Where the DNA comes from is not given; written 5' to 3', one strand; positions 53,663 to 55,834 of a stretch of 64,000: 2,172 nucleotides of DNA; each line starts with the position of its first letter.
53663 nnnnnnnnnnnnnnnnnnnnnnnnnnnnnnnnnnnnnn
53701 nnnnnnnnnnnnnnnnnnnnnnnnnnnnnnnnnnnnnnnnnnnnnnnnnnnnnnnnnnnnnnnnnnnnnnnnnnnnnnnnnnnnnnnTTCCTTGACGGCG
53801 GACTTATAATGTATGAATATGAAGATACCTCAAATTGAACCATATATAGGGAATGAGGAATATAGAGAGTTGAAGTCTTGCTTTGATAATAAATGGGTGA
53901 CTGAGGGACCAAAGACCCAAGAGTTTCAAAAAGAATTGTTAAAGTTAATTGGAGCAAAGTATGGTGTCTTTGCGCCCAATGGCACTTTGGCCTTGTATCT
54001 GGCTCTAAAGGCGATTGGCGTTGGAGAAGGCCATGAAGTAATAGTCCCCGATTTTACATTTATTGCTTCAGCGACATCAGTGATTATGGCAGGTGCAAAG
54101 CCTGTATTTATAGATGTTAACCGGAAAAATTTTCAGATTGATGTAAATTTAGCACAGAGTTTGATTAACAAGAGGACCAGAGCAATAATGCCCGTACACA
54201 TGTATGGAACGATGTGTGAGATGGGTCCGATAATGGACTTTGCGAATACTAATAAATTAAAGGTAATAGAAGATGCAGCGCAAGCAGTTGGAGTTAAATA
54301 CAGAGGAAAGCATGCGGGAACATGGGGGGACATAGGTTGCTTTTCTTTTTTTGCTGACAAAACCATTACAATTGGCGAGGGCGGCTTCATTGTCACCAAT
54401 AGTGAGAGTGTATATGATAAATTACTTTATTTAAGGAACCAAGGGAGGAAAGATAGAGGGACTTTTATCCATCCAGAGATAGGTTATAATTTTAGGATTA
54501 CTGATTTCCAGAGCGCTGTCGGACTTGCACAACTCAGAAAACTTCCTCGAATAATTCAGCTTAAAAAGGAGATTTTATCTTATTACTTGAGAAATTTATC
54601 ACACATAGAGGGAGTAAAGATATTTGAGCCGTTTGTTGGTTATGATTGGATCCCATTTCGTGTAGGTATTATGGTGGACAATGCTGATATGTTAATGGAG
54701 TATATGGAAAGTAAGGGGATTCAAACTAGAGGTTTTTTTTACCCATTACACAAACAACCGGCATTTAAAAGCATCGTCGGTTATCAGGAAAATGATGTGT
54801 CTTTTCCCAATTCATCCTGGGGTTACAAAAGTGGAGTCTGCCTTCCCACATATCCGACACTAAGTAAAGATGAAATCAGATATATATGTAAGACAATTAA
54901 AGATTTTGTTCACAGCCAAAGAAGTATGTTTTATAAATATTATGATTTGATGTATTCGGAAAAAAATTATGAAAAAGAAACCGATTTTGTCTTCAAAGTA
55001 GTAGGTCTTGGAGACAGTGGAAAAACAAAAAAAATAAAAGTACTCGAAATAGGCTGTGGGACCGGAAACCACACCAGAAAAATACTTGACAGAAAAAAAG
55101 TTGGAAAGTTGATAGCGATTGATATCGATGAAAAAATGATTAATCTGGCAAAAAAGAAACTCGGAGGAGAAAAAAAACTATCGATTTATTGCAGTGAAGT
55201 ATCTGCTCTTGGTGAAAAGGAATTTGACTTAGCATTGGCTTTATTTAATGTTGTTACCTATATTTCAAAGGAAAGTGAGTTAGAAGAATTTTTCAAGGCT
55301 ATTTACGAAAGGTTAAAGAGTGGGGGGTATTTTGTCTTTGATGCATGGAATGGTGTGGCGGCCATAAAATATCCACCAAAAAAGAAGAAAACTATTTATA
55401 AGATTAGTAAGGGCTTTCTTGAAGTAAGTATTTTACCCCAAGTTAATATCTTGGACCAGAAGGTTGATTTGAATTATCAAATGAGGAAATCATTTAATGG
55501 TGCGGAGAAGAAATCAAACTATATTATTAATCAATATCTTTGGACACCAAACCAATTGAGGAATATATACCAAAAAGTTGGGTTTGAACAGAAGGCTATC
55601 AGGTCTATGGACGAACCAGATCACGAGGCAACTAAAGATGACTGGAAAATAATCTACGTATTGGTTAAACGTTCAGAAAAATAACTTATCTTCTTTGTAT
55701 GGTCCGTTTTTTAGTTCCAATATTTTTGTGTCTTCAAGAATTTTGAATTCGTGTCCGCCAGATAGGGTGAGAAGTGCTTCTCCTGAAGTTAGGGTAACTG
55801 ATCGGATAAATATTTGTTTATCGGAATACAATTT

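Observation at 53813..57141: GDP-deoxy-amino-sugar module: gmd plus small cupin plus a fused DegT-aminotransferase/SAM-methyltransferase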

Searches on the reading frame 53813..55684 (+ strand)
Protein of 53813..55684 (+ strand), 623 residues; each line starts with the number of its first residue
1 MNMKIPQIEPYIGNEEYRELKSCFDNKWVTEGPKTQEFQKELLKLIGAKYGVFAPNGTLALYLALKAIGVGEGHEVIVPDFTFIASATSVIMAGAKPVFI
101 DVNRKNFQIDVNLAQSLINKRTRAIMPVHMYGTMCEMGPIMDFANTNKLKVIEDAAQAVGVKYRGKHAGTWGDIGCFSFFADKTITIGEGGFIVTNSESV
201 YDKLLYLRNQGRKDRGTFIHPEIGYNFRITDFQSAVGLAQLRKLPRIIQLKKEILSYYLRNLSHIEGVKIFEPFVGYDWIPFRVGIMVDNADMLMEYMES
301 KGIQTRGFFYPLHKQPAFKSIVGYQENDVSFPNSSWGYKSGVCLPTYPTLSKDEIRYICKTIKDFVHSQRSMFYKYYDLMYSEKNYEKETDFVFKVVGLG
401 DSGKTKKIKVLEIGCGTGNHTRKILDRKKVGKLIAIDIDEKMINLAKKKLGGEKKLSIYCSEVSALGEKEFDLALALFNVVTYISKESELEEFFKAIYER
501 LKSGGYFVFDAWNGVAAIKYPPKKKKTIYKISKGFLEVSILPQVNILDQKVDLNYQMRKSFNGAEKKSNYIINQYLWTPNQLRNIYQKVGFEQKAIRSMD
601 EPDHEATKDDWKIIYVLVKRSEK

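Call 3: search_protein_families(library=pfam, proteins=[window:53813-55684:+], max_evalue=0.01)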
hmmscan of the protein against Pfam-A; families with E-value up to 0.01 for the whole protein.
window:53813-55684:+ (623 aa): 19 families
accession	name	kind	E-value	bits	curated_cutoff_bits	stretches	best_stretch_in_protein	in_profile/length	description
PF01041.23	DegT_DnrJ_EryC1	-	4e-108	362.3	19.8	1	11-362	2-359/360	DegT/DnrJ/EryC1/StrS aminotransferase family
PF13649.12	Methyltransf_25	-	3.9e-15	56.7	27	1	410-505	1-97/97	Methyltransferase domain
PF08241.18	Methyltransf_11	-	2.2e-13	51.1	21.2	1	411-509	1-95/95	Methyltransferase domain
PF08242.18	Methyltransf_12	-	3.2e-13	50.6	30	1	411-507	1-98/98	Methyltransferase domain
PF13847.12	Methyltransf_31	-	3.3e-10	40.3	27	1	405-529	2-129/145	Methyltransferase domain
PF13489.12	Methyltransf_23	-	2.6e-07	30.9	27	1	406-543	22-124/164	Methyltransferase domain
PF01209.24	Ubie_methyltran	-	3.4e-07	30.3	20.1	1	374-508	17-150/233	ubiE/COQ5 methyltransferase family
PF00398.26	RrnaAD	-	5.4e-06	26.1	24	1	406-460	30-82/263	Ribosomal RNA adenine dimethylase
PF01564.23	Spermine_synth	-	1.4e-05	25.2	22.9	1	401-453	13-65/186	Spermine/spermidine synthase domain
PF02353.26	CMAS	-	0.00017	21.5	27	1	409-543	65-192/273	Mycolic acid cyclopropane synthetase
PF01795.25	Methyltransf_5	-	0.00023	21.2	27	1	413-466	27-81/309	MraW methylase family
PF01596.23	Methyltransf_3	-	0.00038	20.2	22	1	409-526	47-171/204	O-methyltransferase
PF03291.22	mRNA_G-N7_MeTrfase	-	0.00055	19.6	26.6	1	404-450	59-104/315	mRNA (guanine-N(7))-methyltransferase domain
PF05175.20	MTS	-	0.0013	18.8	23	1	406-505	31-134/170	Methyltransferase small domain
PF05401.17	NodS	-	0.0022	18.3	24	1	406-510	43-145/201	Nodulation protein S (NodS)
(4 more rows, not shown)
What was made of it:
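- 53813..54907 (+): N-terminal domain of the 623 aa fusion: DegT-family PLP sugar aminotransferase, perosamine-synthase-like. PF01041 E=4e-108 at aa 11-362 (call 3).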

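Call 4: search_protein_families(library=ncbifam, proteins=[window:53813-55684:+], max_evalue=0.01)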
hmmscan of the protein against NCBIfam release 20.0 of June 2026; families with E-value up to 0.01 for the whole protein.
window:53813-55684:+ (623 aa): 55 families (the best 25 are shown)
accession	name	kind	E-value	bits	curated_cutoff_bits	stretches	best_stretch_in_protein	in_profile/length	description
TIGR04181.1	NHT_00031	hypoth_equivalog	7.7e-81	271.7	420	1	7-345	3-357/359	LegC family aminotransferase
TIGR03588.1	PseC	equivalog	2.2e-72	244.1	423.5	1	8-364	5-378/380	UDP-4-amino-4,6-dideoxy-N-acetyl-beta-L-altrosamine transaminase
NF008687.0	PRK11706.1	equivalog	2.1e-62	211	375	1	5-366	2-374/375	dTDP-4-amino-4,6-dideoxygalactose transaminase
NF008658.2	PRK11658.1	equivalog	4.6e-59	200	631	1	5-366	5-377/379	UDP-4-amino-4-deoxy-L-arabinose aminotransferase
TIGR04427.1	PLP_DesI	equivalog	5.3e-54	183.8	650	1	19-366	37-383/390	dTDP-4-dehydro-6-deoxyglucose aminotransferase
NF011936.0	PRK15407.1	equivalog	5.5e-54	183.5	423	2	12-212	44-252/440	lipopolysaccharide biosynthesis protein RfbH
TIGR02379.1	ECA_wecE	subfamily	8e-53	179.5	434.85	1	9-366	7-375/376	dTDP-4-amino-4,6-dideoxy-D-glucose transaminase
TIGR02072.1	BioC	equivalog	3.6e-12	46.6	184.95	1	401-509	29-132/244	malonyl-ACP O-methyltransferase BioC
NF043040.1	corrin_prot_MT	hypoth_equivalog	6.4e-10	38.8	180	1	406-508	41-146/216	corrinoid protein-associated methyltransferase CpaM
NF005817.0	PRK07683.1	equivalog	1.4e-08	33.8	575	1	58-126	99-166/387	aminotransferase A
NF004975.0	PRK06348.1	equivalog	4e-08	32.6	549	1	59-126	100-167/384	pyridoxal phosphate-dependent aminotransferase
TIGR00755.1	ksgA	equivalog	1.2e-07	31.3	171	1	405-472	28-93/256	16S rRNA (adenine(1518)-N(6)/adenine(1519)-N(6))-dimethyltransferase RsmA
TIGR02021.1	BchM-ChlM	equivalog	3.4e-07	29.9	158.9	1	404-488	52-136/218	magnesium protoporphyrin IX methyltransferase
TIGR01983.1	UbiG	equivalog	5.1e-07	29.2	102.95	1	390-513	45-155/228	bifunctional 2-polyprenyl-6-hydroxyphenol methylase/3-demethylubiquinol 3-O-methyltransferase UbiG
NF006569.0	PRK09082.1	subfamily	5.8e-07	28.9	420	1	56-126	99-168/386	methionine aminotransferase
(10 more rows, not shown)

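Call 6: search_solved_structures(query=window:53813-55684:+, max_evalue=0.001, show_alignments=0)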
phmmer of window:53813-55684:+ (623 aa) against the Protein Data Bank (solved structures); distinct sequences matched with E-value up to 0.001: 76 (the best 60 are shown).
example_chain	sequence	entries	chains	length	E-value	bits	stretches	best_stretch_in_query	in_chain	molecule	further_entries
3bn1_A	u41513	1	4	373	6.7e-72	246.2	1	10-356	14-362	Perosamine synthetase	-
3dr7_A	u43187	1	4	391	7.9e-72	246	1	10-356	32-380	Putative perosamine synthetase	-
3dr4_A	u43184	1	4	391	5.4e-71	243.3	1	10-356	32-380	Putative perosamine synthetase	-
7b0m_AAA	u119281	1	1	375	4.2e-65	223.8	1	10-366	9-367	Sugar aminotransferase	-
7b0d_A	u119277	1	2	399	4.2e-61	210.6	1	19-368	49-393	Glutamine--scyllo-inositol transaminase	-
7n63_A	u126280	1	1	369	1.7e-55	192.1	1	20-367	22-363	Putative aminotransferase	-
5k8b_A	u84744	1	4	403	4.9e-51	177.4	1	33-253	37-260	8-amino-3,8-dideoxy-alpha-D-manno-octulosonate transaminase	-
9bgp_A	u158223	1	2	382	2.1e-50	175.3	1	29-368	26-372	aminotransferase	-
8vr5_A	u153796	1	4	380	2.9e-50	174.8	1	26-365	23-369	DegT/DnrJ/EryC1/StrS aminotransferase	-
8vr3_A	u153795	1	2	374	3.5e-50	174.5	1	26-364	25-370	DegT/DnrJ/EryC1/StrS aminotransferase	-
1mdo_A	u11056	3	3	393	8.1e-50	173.3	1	5-358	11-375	ArnB aminotransferase | UDP-4-amino-4-deoxy-L-arabinose--oxoglutarate aminotransferase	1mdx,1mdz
9bgr_A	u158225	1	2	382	1.4e-49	172.5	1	29-368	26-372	aminotransferase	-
8sng_A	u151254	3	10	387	5.1e-49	170.7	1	5-359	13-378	UDP-4-amino-4-deoxy-L-arabinose--oxoglutarate aminotransferase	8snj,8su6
4oca_A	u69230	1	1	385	6.4e-49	170.4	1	5-356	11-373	UDP-4-amino-4-deoxy-L-arabinose--oxoglutarate aminotransferase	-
3nyu_A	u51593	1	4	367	7.2e-49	170.2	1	31-368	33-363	Aminotransferase WbpE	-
3bb8_A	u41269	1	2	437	6.8e-35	124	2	6-212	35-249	CDP-4-keto-6-deoxy-D-glucose-3-dehydrase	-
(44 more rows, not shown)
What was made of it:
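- E1 (3bb8) scores 124 bits and ColD 107 bits, against Per at 246 bits (call 6).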
